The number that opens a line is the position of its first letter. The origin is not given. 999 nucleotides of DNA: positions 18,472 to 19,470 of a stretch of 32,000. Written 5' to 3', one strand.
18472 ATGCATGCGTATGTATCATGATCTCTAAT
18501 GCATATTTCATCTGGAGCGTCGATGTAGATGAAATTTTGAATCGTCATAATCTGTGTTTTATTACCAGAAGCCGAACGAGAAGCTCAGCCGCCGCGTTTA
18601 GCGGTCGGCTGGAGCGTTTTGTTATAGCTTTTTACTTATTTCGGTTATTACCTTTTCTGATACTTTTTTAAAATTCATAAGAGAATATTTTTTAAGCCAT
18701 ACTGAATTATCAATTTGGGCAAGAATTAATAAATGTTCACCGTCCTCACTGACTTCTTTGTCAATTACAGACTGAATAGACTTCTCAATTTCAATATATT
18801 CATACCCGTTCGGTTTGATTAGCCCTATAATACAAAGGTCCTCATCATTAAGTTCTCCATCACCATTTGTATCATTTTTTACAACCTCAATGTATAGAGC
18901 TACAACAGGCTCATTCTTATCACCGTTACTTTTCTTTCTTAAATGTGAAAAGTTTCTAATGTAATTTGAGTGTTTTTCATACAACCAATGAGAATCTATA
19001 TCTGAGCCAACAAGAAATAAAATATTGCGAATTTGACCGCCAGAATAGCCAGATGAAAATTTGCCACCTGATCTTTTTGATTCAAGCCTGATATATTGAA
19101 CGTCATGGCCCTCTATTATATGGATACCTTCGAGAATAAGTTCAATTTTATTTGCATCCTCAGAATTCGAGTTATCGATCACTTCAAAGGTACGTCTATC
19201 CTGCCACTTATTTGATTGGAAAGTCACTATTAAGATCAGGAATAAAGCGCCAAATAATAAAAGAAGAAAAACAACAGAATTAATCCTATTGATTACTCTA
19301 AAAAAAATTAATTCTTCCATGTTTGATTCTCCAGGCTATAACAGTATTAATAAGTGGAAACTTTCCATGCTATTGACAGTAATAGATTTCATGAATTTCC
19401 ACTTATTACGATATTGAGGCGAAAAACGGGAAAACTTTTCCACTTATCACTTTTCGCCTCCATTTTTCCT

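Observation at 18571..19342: Integron-type gene cassette with a textbook 57-nt attC, with no integrase in sight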

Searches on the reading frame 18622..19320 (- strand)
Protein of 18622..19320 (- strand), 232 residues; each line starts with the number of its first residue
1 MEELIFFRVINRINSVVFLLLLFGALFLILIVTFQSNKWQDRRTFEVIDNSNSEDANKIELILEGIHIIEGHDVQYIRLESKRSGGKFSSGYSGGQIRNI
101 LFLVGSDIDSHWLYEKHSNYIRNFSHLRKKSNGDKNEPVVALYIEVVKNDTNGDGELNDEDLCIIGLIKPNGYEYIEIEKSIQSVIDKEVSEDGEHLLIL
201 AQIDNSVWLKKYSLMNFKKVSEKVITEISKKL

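Call 7: search_protein_families(library=pfam, proteins=[window:18622-19320:-], max_evalue=0.01)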
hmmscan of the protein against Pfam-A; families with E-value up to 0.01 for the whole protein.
window:18622-19320:- (232 aa): 0 families

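Call 18: find_encoding_contigs(protein=window:18622-19320:-, flank=10000, max_places=10)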
Protein window:18622-19320:- (232 aa): 1 contig read that carries it; 1 place shown.
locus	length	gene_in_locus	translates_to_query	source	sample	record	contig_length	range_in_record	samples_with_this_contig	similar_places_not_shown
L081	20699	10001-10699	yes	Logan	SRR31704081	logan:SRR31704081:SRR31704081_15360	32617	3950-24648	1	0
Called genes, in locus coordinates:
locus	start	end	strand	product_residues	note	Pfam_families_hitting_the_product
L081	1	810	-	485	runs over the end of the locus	PF02321:OEP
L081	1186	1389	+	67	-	PF04228:Zn_peptidase (weak)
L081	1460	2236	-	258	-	PF00005:ABC_tran, PF13304:AAA_21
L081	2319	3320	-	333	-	PF01695:IstB_IS21 (weak), PF02562:PhoH, PF13245:AAA_19 (weak), PF13604:AAA_30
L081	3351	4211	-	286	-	PF13462:Thioredoxin_4, PF01323:DSBA, PF13743:Thioredoxin_5, PF01323:DSBA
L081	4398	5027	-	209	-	-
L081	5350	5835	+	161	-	-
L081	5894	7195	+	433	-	PF16868:NMT1_3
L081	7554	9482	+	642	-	PF00111:Fer2, PF17650:RACo_linker, PF17651:Raco_middle, PF14574:RACo_C_ter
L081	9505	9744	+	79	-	-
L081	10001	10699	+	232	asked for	-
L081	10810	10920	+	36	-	-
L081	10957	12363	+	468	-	PF00929:RNase_T, PF08411:ExoI_SH3, PF26016:ExoI_C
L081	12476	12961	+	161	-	PF07238:PilZ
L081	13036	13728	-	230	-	PF01182:Glucosamine_iso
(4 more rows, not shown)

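Call 19: find_homologous_proteins(query=window:18622-19320:-, max_evalue=0.001)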
Query window:18622-19320:- (232 aa): 22 proteins with E <= 0.001 among 395 candidates.
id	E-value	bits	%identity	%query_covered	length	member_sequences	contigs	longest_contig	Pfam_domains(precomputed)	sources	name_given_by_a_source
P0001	5.0e-145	499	100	100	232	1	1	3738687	-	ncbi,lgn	ncbi:MAG: hypothetical protein ACL93V_07685 [Candidatus Electrothrix sp. YB6]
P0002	3.1e-111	388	78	100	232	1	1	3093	-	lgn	-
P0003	2.2e-68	248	50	100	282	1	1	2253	-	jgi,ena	-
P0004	3.0e-64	235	49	100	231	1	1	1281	-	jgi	jgi:hypothetical protein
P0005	1.8e-63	232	50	100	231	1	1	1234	-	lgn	-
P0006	6.5e-62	227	50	100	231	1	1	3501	-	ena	-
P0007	1.6e-60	223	45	100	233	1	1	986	-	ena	-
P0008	4.4e-60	221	48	100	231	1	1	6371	-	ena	-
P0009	6.8e-60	221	48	100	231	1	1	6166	-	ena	-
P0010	2.2e-56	209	43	100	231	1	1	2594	-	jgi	jgi:hypothetical protein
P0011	4.0e-56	208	46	100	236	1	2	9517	-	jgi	jgi:hypothetical protein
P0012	1.7e-54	203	45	94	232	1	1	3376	-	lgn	-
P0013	3.3e-54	202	43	100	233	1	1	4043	-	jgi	jgi:hypothetical protein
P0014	1.1e-52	197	40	98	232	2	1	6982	-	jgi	jgi:hypothetical protein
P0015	1.3e-51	193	44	100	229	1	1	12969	-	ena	-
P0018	3.1e-48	182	39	99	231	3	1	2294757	-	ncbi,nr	ncbi:MAG: hypothetical protein JSV21_05400 [Nitrospirota bacterium]|nr:MAG: hypothetical protein JSV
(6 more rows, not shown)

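Call 20: find_encoding_contigs(protein=P0002, flank=10000, max_places=4)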
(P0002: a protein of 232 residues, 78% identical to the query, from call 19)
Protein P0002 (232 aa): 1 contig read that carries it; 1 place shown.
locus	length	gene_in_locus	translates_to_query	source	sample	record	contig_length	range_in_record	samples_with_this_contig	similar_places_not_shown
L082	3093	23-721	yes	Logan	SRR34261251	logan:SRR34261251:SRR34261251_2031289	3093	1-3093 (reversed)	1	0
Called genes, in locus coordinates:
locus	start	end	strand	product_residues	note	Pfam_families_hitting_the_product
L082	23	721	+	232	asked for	-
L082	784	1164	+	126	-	-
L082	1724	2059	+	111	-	-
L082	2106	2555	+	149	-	-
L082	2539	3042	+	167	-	PF14567:SUKH_5 (weak), PF09346:SMI1_KNR4, PF14568:SUKH_6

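Call 21: find_encoding_contigs(protein=P0015, flank=10000, max_places=4)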
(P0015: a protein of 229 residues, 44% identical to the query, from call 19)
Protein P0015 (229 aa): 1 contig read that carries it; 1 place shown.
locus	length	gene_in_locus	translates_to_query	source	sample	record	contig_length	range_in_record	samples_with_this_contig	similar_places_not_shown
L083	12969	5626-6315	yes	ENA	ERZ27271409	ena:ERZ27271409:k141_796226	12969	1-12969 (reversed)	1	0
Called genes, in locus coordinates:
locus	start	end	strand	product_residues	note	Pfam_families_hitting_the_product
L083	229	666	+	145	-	PF09980:DUF2214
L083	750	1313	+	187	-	-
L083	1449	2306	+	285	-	-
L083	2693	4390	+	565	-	PF02463:SMC_N (weak), PF11398:DUF2813 (faint), PF13175:AAA_15, PF13476:AAA_23 (weak), PF13304:AAA_21, PF13175:AAA_15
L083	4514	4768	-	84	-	PF06769:YoeB_toxin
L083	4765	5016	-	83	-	PF02604:PhdYeFM_antitox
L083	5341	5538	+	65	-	-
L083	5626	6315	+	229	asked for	-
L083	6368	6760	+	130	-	PF00903:Glyoxalase, PF13669:Glyoxalase_4 (weak)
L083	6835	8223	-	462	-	PF02661:Fic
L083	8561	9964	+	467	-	PF24096:DUF7379 (faint)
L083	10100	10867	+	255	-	PF12686:DUF3800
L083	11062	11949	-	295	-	PF02424:ApbE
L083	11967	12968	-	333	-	?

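Call 22: find_encoding_contigs(protein=P0018, flank=10000, max_places=4)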
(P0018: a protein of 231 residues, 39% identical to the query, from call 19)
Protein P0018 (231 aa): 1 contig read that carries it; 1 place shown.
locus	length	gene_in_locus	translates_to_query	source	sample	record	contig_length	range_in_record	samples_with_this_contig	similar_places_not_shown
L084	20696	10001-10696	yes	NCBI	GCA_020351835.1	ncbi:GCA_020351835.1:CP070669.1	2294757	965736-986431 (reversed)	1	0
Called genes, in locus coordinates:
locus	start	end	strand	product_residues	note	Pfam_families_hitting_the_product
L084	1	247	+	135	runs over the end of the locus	PF01398:JAB (faint), PF14464:Prok-JAB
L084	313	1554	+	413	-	PF05810:NinF, PF00291:PALP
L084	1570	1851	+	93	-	PF02597:ThiS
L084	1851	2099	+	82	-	PF09383:NIL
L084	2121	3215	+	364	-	PF00291:PALP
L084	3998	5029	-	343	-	PF01208:URO-D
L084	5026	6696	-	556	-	PF01019:G_glu_transpept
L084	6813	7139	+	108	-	PF02201:SWIB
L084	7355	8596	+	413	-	PF00270:DEAD, PF04851:ResIII, PF00271:Helicase_C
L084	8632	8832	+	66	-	-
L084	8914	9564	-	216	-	PF01209:Ubie_methyltran (weak), PF13489:Methyltransf_23, PF13847:Methyltransf_31, PF08241:Methyltransf_11, PF08242:Methyltransf_12, PF13649:Methyltransf_25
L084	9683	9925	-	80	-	-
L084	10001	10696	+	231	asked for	-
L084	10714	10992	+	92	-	PF15567:Imm35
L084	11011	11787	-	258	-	PF01976:DUF116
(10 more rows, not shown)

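Call 23: find_encoding_contigs(protein=P0011, flank=10000, max_places=4)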
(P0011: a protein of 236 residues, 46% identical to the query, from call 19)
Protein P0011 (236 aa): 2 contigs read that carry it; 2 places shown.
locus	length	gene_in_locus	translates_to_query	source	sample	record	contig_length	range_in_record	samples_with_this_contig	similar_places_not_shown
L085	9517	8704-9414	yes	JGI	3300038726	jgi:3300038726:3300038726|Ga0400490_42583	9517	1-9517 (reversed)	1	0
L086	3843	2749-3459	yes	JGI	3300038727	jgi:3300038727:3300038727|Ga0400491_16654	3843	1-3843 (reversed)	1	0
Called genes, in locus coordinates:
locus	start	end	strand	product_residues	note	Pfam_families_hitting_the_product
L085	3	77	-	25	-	?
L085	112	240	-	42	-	-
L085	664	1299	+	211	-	PF13192:Thioredoxin_3 (weak), PF13646:HEAT_2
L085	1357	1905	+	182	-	-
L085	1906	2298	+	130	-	PF04241:DUF423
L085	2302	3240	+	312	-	PF10672:Methyltrans_SAM, PF03602:Cons_hypoth95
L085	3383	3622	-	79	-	-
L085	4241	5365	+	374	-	PF25917:BSH_RND, PF25973:BSH_CzcB, PF25984:BSH_YknX (faint), PF25876:HH_MFP_RND, PF25944:Beta-barrel_RND, PF25954:Beta-barrel_RND_2, PF25975:CzcB_C (weak)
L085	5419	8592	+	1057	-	PF00873:ACR_tran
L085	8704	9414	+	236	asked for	-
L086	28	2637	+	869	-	PF00873:ACR_tran, PF03176:MMPL (faint)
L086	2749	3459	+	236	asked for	-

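Call 73: search_protein_families(library=ncbifam, proteins=[window:18622-19320:-], max_evalue=0.01)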
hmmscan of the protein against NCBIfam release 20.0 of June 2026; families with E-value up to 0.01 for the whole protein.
window:18622-19320:- (232 aa): 0 families

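Call 86: search_protein_families(library=padloc, proteins=[window:18622-19320:-], max_evalue=1)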
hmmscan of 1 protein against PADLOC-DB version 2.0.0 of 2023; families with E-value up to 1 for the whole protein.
window:18622-19320:- (232 aa): 0 families

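Call 91: predict_structure(alignment_id=A5)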
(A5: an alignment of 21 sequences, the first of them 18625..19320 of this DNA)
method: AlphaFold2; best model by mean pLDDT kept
length: 232 residues; sequences in the alignment: 21
mean_pLDDT: 81.7   pTM: 0.68
mean pLDDT of the five models: 81.7, 80.7, 80.5, 80.4, 79.7
residues with pLDDT >= 90: 114; 70-90: 63; 50-70: 37; < 50: 18
segments of 3 or more residues with pLDDT < 50: 48-55, 85-93
pLDDT, mean of each block of 10 residues (from residue 1): 66 84 88 61 50 53 87 93 53 70 92 91 91 72 95 87 96 95 94 94 94 97 82 55
secondary structure, 60 per line:
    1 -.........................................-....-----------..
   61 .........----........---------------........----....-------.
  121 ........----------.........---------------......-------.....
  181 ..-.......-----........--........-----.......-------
elements in order: H2-42 E44-47 E59-69 E74-81 E97-104 E109-112 E120-128 E139-147 E163-168 E176-182 E184-190 E196-203 E206-213 E219-225

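Call 95: fold_search(model_id=the predicted structure, library=pdb)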
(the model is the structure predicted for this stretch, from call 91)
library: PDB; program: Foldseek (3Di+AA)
matches with E <= 10: 1263; with E <= 0.001: 8
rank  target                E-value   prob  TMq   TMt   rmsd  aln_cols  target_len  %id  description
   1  4gnc_A                2.1e-04  1.00  0.35  0.29  13.4       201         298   10  human SMP30/GNL-1,5-AG complex (released 2013-04-10)
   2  4gn7_A                2.3e-04  1.00  0.36  0.30  14.0       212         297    9  mouse SMP30/GNL (released 2013-04-10)
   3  5d9b                  2.8e-04  1.00  0.36  0.28  10.3       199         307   10  Luciferin-regenerating enzyme solved by SIRAS using XFEL (refined against native data) (released 2015-09-23)
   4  3g4e_A                2.9e-04  1.00  0.36  0.29  13.2       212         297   10  Crystal structure of human senescence marker protein-30(SMP30)(Calcium bound) (released 2010-02-02)
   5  2hqs_B                2.9e-04  0.99  0.21  0.13  15.9       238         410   10  Crystal structure of TolB/Pal complex (released 2007-04-03)
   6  5d9d                  4.4e-04  1.00  0.35  0.28  10.6       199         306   10  Luciferin-regenerating enzyme solved by SAD using synchrotron radiation at room temperature (released 2015-09-23)
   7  2w8b_A                5.2e-04  0.98  0.21  0.13  15.9       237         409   10  Crystal structure of processed TolB in complex with Pal (released 2009-02-17)
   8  6pnv                  8.7e-04  0.97  0.21  0.13  17.1       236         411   10  1.42 Angstrom Resolution Crystal Structure of Translocation Protein TolB from Salmonella enterica (released 2019-07-17)
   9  2w8b_B                1.0e-03  0.97  0.21  0.14  15.5       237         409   10  Crystal structure of processed TolB in complex with Pal (released 2009-02-17)
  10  9a2l_MODEL_1_A        1.1e-03  0.96  0.21  0.13  17.2       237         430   11  Model of E. coli TolB by in-cell photo-crosslinking MS and deep learning (released 2023-02-24)
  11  4r40_C                1.4e-03  1.00  0.31  0.20  12.7       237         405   10  Crystal Structure of TolB/Pal complex from Yersinia pestis. (released 2014-09-03)
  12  1npe_A                1.5e-03  1.00  0.33  0.30  12.7       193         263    5  Crystal structure of Nidogen/Laminin Complex (released 2003-08-12)
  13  2ivz_C                1.9e-03  0.92  0.20  0.13  16.4       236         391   10  Structure of TolB in complex with a peptide of the colicin E9 T- domain (released 2006-08-16)
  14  2hqs_A                2.2e-03  0.93  0.21  0.13  15.9       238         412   10  Crystal structure of TolB/Pal complex (released 2007-04-03)
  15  2dg0_A                2.3e-03  1.00  0.27  0.20  12.6       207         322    9  Crystal structure of Drp35, a 35kDa drug responsive protein from Staphylococcus aureus (released 2006-12-12)
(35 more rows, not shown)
